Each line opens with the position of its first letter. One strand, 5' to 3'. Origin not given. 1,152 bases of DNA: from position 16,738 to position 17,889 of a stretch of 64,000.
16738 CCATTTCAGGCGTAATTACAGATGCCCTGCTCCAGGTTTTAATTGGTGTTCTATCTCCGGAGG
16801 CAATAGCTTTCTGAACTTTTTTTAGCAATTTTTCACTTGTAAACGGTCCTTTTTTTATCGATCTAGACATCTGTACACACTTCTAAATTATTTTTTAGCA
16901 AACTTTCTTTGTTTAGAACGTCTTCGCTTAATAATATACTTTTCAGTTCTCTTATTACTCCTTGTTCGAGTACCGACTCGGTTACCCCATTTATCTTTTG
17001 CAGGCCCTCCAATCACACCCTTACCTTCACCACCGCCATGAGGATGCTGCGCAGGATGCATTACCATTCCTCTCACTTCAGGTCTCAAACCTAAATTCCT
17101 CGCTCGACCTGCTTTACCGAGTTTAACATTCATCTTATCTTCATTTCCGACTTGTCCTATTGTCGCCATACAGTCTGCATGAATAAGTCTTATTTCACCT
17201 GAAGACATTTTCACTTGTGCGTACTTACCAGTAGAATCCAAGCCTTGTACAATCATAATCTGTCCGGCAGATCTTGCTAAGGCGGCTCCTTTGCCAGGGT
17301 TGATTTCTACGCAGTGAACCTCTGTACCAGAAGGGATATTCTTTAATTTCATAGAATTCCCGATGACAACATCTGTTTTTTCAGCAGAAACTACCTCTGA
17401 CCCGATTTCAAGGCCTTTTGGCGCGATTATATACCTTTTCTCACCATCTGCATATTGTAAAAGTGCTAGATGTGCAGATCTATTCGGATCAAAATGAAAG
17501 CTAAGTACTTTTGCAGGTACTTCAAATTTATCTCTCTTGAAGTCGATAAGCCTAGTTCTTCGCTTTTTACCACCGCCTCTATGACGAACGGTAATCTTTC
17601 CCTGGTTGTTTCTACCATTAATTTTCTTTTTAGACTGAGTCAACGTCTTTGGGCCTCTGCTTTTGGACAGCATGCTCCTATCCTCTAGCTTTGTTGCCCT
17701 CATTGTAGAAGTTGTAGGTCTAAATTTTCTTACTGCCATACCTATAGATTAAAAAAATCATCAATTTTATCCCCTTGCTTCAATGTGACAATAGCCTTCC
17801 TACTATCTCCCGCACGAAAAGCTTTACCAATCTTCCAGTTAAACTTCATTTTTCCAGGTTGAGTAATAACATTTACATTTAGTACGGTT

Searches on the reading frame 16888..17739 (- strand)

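Call 7: search_protein_families(library=pfam, max_evalue=0.01, proteins=[window:16888-17739:-])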
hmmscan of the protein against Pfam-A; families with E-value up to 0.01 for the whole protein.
window:16888-17739:- (283 aa): 2 families
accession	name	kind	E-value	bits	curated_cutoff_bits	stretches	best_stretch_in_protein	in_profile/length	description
PF03947.24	Ribosomal_L2_C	-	1.6e-44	151.4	33.7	1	126-252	2-126/126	Ribosomal Proteins L2, C-terminal domain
PF00181.30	Ribosomal_L2_N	-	1.4e-33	115.2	23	1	42-118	1-77/77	Ribosomal Proteins L2, RNA binding N-terminal domain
